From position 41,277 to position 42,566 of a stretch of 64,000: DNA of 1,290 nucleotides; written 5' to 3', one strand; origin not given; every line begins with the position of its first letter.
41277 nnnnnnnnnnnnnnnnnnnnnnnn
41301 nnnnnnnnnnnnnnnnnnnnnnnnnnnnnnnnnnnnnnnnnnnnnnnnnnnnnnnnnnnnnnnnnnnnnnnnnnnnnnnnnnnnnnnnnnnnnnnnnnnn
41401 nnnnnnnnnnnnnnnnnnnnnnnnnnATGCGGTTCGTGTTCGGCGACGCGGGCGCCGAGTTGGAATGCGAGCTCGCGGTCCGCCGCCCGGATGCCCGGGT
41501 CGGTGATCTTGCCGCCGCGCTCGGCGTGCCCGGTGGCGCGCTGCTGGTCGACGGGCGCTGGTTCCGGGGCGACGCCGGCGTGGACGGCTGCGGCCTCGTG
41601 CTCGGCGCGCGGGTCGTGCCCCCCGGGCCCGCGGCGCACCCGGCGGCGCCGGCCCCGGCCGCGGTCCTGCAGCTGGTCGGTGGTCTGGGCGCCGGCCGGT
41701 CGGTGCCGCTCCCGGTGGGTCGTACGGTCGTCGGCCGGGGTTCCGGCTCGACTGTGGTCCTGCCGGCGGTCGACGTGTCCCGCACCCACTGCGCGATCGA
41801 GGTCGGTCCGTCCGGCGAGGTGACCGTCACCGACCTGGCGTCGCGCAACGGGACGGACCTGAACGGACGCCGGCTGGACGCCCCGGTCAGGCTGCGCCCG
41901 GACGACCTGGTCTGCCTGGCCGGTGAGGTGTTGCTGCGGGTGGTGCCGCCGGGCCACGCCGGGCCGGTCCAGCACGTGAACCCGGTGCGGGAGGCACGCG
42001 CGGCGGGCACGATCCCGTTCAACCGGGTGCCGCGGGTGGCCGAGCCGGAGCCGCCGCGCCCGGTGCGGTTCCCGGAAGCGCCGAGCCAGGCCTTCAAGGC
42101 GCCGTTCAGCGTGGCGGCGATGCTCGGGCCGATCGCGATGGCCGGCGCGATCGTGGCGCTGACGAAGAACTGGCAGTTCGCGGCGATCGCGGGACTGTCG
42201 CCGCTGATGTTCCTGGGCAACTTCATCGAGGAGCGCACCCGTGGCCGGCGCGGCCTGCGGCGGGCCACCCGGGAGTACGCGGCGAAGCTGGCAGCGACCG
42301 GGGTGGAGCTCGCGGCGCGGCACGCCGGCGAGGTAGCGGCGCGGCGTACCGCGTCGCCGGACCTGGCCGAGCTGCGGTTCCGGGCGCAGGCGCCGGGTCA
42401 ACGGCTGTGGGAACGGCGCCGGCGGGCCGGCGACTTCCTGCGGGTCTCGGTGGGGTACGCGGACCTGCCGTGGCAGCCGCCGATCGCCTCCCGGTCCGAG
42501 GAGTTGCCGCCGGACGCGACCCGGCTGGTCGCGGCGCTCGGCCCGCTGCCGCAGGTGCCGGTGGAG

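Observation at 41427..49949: Second, minimal T7SS-like module: FHA-bearing EssC-type ATPase, WXG100-like proteins and a PG-sensing Ser/Thr kinase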

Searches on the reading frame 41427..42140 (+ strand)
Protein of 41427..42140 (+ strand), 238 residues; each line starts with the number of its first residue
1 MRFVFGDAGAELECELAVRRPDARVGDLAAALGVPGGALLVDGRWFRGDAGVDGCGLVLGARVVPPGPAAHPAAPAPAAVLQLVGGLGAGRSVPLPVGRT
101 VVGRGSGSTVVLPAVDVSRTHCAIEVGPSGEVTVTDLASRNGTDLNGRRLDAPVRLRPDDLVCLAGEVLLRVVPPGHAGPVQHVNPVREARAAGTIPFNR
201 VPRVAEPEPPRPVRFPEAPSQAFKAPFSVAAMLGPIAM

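Call 50: predict_structure(alignment_id=A1)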
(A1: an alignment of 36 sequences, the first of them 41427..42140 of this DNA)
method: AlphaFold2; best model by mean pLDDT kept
length: 238 residues; sequences in the alignment: 36
mean_pLDDT: 80.8   pTM: 0.54
mean pLDDT of the five models: 80.8, 80.1, 79.4, 77.8, 75.5
residues with pLDDT >= 90: 97; 70-90: 72; 50-70: 58; < 50: 11
segments of 3 or more residues with pLDDT < 50: 70-72, 193-196
pLDDT, mean of each block of 10 residues (from residue 1): 91 91 92 90 89 88 80 67 85 92 92 91 94 95 89 94 89 81 61 49 55 67 57 55
secondary structure, 60 per line:
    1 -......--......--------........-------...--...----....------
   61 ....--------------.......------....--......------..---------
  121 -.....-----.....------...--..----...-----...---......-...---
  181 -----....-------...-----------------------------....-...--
elements in order: E2-7 E10-15 H25-31 E39-41 E44-46 E61-64 E79-85 E92-95 E98-103 E122-126 E132-136 E143-145 E154-156 E162-164 E168-173 H186-189 H229-232

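Call 53: fold_search(model_id=the predicted structure, library=pdb)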
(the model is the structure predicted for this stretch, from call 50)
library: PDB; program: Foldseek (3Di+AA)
matches with E <= 10: 1061; with E <= 0.001: 130
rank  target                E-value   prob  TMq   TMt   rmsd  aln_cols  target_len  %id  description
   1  3poa_A                1.1e-08  1.00  0.36  0.87   1.4        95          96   30  Structural and functional analysis of phosphothreonine-dependent FHA domain interactions (released 2011-01-26)
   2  3gqs_A                2.0e-08  1.00  0.38  0.88   1.2        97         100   28  Crystal structure of the FHA domain of CT664 protein from Chlamydia trachomatis (released 2009-04-07)
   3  3po8                  2.0e-08  1.00  0.36  0.83   2.0        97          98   31  Structural and functional analysis of phosphothreonine-dependent FHA domain interactions (released 2011-01-26)
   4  8p5x_G                2.4e-08  1.00  0.38  0.84   2.5       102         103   29  Single particle cryo-EM structure of the complex between Corynebacterium glutamicum homohexameric 2-oxoglutarate dehyd (released 2023-08-16)
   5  3oun_A                2.7e-08  1.00  0.36  0.90   1.4        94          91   31  Crystal structure of the FhaA FHA domain complexed with the intracellular domain of Rv3910 (released 2012-02-08)
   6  4qcj                  3.6e-08  1.00  0.38  0.85   2.5       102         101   29  Crystal Structure of OdhI from Corynebacterium glutamicum (released 2014-07-02)
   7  3gqs_B                4.2e-08  1.00  0.37  0.85   1.9        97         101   29  Crystal structure of the FHA domain of CT664 protein from Chlamydia trachomatis (released 2009-04-07)
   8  3umz_A                4.8e-08  1.00  0.38  0.83   1.9       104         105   29  Crystal Structure of the human MDC1 FHA Domain (released 2012-01-25)
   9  3unm_B                5.1e-08  1.00  0.38  0.82   1.9       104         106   29  Crystal Structure of The Human MDC1 FHA Domain (released 2012-01-25)
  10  3unn_A                5.1e-08  1.00  0.38  0.79   2.2       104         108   28  Monomeric structure of the human MDC1 FHA domain in complex with an MDC1 phospho-T4 peptide (released 2012-01-25)
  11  7rj3_C                6.0e-08  1.00  0.37  0.85   2.6       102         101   31  Crystal Structure of the Forkhead Associated (FHA) Domain of the Glycogen Accumulation Regulator (GarA) from Mycobacte (released 2021-07-28)
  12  3va4_A                6.8e-08  1.00  0.39  0.79   1.9       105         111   30  Crystal structure of the mammalian MDC1 FHA domain complexed with CHK2 pThr68 peptide (released 2012-02-01)
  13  6i2p_E                8.0e-08  1.00  0.37  0.82   2.6       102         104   31  Crystal structure of the Mycobacterium tuberculosis PknB kinase domain (L33E mutant) in complex with its substrate Gar (released 2019-05-22)
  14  5a8i                  8.0e-08  1.00  0.37  0.72   2.3       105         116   22  Crystal structure of the FHA domain of ArnA from Sulfolobus acidocaldarius (released 2016-06-22)
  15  6i2r_B                8.5e-08  1.00  0.37  0.91   1.4        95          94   33  Crystal structure of the SucA domain of Mycobacterium smegmatis KGD (alpha-ketoglutarate decarboxylase), mutant R802A, (released 2019-05-22)
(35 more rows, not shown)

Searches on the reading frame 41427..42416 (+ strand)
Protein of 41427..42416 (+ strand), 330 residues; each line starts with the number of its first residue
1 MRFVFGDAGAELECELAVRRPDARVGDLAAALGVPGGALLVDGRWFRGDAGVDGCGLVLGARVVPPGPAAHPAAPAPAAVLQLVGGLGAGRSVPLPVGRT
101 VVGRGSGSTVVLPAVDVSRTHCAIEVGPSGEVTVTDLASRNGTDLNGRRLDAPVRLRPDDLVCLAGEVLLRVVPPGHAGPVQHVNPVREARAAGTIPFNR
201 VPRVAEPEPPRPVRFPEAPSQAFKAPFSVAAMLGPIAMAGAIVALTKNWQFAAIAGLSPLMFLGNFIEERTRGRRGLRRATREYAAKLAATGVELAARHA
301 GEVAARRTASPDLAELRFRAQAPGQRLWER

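Call 87: search_protein_representatives(protein=window:41427-42416:+)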
Query: 330 residues. Proteins with E-value up to 0.001 (for the whole library): 14482; up to 1e-10: 1550; up to 1e-30: 79. The best 150 are listed.
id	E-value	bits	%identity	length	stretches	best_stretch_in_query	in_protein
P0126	1.8e-97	343.1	57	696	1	1-330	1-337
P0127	8.1e-89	314.7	55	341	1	1-330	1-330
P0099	5.5e-83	295.5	53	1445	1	1-330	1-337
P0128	1.4e-82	294.2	50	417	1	1-313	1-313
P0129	2.6e-81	290.0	61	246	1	1-246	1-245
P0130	1.7e-74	267.6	50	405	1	1-330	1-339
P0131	1.4e-73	264.6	48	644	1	7-330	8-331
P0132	9.5e-73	261.9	50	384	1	1-301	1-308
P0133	1.8e-72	261.0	52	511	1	41-330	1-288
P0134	4.8e-72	259.6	51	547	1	1-330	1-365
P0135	2.0e-52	195.1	51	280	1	117-330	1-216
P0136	3.9e-50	187.5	41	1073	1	8-330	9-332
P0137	5.9e-50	186.9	49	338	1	1-230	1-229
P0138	7.5e-50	186.6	40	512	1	1-330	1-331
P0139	1.7e-48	182.1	39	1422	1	2-330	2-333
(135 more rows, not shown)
